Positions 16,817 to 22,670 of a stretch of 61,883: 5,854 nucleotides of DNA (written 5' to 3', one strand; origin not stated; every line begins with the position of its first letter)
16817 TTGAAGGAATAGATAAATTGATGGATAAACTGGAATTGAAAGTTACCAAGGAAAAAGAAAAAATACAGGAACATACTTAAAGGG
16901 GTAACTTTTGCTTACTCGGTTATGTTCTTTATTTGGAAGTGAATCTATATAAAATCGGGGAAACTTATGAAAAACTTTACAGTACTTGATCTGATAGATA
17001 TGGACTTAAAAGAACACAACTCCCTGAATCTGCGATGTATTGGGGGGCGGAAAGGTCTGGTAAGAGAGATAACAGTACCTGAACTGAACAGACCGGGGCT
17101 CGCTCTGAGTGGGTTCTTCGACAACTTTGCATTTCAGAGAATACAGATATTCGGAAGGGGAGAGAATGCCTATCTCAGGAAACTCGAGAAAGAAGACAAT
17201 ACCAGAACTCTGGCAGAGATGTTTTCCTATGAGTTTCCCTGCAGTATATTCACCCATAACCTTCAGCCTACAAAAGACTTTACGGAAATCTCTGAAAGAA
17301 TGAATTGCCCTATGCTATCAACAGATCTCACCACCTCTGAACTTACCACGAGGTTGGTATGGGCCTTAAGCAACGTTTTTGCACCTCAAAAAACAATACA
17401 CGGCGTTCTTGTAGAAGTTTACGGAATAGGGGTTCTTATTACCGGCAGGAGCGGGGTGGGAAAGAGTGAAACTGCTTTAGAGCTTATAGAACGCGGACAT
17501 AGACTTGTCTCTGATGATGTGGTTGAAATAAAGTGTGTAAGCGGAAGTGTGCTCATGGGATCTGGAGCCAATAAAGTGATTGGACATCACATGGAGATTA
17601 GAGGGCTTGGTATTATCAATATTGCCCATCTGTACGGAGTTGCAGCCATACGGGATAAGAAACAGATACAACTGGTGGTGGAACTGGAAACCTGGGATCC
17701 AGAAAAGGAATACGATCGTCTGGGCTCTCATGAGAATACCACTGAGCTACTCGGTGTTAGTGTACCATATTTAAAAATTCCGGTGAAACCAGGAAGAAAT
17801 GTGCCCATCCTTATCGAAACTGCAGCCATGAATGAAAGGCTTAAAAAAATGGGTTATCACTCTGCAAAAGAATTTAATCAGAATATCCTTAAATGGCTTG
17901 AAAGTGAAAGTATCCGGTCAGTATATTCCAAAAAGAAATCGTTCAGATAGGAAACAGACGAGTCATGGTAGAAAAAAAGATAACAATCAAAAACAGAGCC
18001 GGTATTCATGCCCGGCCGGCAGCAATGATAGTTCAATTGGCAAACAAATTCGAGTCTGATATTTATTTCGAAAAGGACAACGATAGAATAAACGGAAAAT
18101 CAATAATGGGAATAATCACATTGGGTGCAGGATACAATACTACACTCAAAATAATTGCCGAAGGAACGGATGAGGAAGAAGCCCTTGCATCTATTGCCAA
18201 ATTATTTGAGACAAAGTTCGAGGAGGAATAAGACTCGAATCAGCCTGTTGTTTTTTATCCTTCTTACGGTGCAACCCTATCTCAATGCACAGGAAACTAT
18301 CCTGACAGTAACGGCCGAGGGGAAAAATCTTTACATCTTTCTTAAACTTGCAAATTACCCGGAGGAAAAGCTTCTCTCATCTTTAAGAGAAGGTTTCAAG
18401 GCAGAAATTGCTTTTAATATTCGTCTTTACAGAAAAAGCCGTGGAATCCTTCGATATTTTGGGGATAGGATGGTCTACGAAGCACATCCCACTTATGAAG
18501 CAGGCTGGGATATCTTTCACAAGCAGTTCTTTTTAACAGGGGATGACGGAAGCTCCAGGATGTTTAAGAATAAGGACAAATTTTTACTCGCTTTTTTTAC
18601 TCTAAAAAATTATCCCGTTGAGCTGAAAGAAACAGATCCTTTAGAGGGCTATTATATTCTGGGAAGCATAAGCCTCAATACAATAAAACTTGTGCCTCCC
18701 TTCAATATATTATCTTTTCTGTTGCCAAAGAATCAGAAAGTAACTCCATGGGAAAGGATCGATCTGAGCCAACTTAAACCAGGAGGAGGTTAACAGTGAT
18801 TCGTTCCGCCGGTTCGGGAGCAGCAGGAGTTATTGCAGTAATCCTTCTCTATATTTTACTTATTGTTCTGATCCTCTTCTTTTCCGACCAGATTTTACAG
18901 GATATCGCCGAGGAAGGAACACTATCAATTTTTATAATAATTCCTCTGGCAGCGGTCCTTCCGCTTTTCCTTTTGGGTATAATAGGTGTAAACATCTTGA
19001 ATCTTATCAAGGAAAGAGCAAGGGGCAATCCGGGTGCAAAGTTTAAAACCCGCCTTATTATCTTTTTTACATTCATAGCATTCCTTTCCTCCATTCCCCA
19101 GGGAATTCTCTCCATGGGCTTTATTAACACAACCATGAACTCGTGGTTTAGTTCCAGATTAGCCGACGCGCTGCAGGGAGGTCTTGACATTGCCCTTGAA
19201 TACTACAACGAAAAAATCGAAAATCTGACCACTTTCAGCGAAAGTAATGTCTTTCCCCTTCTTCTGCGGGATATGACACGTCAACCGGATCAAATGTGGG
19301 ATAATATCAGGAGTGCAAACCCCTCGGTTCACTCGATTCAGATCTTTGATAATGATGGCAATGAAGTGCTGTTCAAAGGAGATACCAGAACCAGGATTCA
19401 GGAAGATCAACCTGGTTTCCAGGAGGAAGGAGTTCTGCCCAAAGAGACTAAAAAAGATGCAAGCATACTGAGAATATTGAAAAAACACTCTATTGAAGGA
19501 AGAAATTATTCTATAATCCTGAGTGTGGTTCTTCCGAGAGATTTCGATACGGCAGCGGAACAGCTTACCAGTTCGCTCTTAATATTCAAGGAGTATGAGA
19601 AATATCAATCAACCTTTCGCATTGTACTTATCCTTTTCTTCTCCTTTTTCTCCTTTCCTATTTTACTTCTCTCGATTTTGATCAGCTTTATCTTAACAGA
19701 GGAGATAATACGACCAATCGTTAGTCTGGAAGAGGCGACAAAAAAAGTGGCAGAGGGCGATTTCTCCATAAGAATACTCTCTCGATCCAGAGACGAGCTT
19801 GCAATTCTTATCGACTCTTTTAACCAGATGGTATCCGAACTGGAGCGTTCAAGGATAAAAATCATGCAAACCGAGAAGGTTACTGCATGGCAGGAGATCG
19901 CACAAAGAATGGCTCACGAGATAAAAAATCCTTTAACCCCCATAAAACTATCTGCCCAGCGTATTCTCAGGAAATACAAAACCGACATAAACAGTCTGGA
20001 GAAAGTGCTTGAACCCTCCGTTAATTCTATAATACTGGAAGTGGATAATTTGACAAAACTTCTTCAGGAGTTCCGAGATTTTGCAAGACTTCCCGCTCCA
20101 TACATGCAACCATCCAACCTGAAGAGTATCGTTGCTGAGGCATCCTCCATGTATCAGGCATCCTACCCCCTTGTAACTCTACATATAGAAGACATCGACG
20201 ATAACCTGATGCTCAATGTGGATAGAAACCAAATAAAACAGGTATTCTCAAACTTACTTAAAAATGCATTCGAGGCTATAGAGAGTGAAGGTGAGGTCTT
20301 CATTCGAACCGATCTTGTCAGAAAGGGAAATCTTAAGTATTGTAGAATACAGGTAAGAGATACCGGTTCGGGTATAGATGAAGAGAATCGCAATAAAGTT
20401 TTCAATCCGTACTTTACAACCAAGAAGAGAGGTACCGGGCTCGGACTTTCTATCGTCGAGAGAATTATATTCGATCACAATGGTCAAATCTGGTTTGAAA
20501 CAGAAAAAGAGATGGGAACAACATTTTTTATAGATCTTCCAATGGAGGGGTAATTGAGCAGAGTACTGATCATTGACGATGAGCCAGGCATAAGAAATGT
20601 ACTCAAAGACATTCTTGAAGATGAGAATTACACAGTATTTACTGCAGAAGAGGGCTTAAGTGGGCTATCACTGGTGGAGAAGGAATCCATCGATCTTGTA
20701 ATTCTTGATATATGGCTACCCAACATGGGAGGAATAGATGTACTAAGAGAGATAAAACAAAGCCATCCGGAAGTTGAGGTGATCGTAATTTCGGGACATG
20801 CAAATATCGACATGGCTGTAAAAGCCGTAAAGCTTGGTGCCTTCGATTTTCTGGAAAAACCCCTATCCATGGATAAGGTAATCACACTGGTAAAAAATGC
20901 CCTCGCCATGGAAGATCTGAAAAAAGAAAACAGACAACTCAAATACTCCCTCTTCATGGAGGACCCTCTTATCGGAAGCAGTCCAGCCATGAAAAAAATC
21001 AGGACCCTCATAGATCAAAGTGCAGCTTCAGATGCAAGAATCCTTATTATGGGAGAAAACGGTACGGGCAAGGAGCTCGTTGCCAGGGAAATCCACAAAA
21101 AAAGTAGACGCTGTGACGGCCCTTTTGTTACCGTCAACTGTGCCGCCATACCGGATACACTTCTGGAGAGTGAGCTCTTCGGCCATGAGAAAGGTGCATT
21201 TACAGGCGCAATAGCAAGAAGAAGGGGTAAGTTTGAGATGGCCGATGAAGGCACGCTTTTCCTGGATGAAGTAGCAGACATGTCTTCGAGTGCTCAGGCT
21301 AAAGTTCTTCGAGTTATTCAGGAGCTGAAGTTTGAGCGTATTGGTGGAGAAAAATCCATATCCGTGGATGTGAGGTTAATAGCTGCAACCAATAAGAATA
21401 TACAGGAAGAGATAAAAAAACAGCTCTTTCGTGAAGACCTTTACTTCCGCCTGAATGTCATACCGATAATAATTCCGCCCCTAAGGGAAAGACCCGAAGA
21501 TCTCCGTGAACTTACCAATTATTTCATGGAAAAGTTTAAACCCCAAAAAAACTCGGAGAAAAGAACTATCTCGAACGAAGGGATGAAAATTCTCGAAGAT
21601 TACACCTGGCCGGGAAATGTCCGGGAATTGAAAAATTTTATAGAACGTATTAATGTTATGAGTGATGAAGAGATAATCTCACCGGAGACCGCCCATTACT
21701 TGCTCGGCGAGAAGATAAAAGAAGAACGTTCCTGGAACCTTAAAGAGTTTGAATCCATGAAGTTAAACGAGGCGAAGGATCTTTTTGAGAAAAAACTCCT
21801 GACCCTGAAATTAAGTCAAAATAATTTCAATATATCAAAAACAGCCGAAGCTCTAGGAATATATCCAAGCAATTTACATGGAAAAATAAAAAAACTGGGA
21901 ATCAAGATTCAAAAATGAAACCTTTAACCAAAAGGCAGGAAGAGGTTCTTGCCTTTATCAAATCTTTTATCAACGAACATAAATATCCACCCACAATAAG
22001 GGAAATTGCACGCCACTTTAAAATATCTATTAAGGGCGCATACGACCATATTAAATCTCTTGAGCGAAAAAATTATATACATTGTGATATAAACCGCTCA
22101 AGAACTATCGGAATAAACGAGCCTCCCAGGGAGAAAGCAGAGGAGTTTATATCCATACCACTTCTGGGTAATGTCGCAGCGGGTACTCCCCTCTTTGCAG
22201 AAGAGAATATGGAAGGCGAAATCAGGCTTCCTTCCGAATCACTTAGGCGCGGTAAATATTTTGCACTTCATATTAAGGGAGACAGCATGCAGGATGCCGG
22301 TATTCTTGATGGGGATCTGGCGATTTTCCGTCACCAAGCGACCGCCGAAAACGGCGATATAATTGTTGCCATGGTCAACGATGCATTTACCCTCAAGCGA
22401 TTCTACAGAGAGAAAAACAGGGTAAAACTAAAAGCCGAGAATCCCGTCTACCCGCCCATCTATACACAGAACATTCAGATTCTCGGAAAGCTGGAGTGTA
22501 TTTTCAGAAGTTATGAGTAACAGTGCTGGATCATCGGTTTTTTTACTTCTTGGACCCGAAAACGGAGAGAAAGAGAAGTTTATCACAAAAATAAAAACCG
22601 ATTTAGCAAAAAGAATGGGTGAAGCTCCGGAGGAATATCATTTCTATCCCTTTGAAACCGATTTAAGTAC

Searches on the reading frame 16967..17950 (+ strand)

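Call 37: search_protein_families(library=pfam, proteins=[window:16967-17950:+], max_evalue=1e-8)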
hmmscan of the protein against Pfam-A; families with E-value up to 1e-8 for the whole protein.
window:16967-17950:+ (327 aa): 2 families
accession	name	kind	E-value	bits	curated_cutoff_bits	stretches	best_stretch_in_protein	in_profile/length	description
PF07475.17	Hpr_kinase_C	-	5.9e-72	241.2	33.3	1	138-306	3-170/171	HPr Serine kinase C-terminal domain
PF02603.21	Hpr_kinase_N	-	1.5e-35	122.4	24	1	14-131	6-122/125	HPr Serine kinase N terminus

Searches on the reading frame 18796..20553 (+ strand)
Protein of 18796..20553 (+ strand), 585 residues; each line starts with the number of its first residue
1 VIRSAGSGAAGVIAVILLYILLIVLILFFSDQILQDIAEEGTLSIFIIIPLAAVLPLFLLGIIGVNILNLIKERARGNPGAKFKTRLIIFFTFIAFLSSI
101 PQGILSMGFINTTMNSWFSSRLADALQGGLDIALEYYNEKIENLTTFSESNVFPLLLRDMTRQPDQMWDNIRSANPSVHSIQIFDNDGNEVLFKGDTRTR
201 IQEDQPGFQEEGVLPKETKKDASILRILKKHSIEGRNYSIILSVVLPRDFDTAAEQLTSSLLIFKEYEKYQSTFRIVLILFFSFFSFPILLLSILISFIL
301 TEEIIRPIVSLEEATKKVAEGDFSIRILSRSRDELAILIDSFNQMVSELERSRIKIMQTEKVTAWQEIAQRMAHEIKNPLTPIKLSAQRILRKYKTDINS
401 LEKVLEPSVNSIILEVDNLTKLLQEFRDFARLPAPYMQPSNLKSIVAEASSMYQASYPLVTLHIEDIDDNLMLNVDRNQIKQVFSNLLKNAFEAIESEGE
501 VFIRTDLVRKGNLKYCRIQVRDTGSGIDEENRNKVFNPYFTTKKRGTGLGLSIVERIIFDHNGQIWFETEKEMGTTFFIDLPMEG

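Call 37: search_protein_families(library=pfam, proteins=[window:18796-20553:+], max_evalue=1e-8)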
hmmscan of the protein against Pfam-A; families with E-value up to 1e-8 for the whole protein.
window:18796-20553:+ (585 aa): 3 families
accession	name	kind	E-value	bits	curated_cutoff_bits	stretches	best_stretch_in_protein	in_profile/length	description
PF02518.31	HATPase_c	-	2.4e-25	89.6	26.4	1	476-584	2-110/111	Histidine kinase-, DNA gyrase B-, and HSP90-like ATPase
PF00672.30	HAMP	-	2.6e-12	47.3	25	1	304-350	6-52/53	HAMP domain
PF00512.31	HisKA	-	3.2e-10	40.3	26.9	1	366-433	3-64/66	His Kinase A (phospho-acceptor) domain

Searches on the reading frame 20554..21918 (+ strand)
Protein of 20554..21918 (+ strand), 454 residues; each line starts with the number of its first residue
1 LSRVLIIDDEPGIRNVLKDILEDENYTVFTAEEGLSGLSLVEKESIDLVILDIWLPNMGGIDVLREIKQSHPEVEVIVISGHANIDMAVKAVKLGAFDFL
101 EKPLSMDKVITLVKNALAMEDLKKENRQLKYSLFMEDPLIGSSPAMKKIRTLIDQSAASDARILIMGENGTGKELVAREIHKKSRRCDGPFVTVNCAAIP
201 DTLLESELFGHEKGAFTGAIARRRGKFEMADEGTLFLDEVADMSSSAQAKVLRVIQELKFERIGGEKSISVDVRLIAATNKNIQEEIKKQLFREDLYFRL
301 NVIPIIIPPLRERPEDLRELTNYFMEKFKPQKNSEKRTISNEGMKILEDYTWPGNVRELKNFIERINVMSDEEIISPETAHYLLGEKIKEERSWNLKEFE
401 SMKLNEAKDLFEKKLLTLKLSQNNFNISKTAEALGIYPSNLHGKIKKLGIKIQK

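Call 37: search_protein_families(library=pfam, proteins=[window:20554-21918:+], max_evalue=1e-8)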
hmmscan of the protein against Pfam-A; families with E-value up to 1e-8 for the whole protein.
window:20554-21918:+ (454 aa): 4 families
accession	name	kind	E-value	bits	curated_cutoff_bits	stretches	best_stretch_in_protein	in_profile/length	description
PF00158.32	Sigma54_activat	-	8.4e-72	240.8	20.2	1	139-305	1-167/168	Sigma-54 interaction domain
PF00072.30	Response_reg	-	3.9e-33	114.4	30.2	1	4-113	1-110/111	Response regulator receiver domain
PF14532.12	Sigma54_activ_2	-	5.7e-23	82.1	25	1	140-310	1-138/138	Sigma-54 interaction domain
PF25601.1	AAA_lid_14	-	1.2e-21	76.7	27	1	311-379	1-69/87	AAA+ ATPase lid domain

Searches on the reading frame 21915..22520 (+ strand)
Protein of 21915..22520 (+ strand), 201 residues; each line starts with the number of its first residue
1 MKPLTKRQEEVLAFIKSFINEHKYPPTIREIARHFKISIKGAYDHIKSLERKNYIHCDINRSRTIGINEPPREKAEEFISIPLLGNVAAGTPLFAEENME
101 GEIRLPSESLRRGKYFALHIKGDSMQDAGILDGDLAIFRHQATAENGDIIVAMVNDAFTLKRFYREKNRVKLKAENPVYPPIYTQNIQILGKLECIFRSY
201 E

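Call 37: search_protein_families(library=pfam, proteins=[window:21915-22520:+], max_evalue=1e-8)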
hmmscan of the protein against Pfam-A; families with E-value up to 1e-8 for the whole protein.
window:21915-22520:+ (201 aa): 2 families
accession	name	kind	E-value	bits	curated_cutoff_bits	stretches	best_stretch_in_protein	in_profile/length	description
PF00717.28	Peptidase_S24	-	2.7e-32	111.3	23.3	1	82-193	1-115/116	Peptidase S24-like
PF01726.22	LexA_DNA_bind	-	1.3e-19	70.2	23.7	1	1-64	1-65/65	LexA DNA binding domain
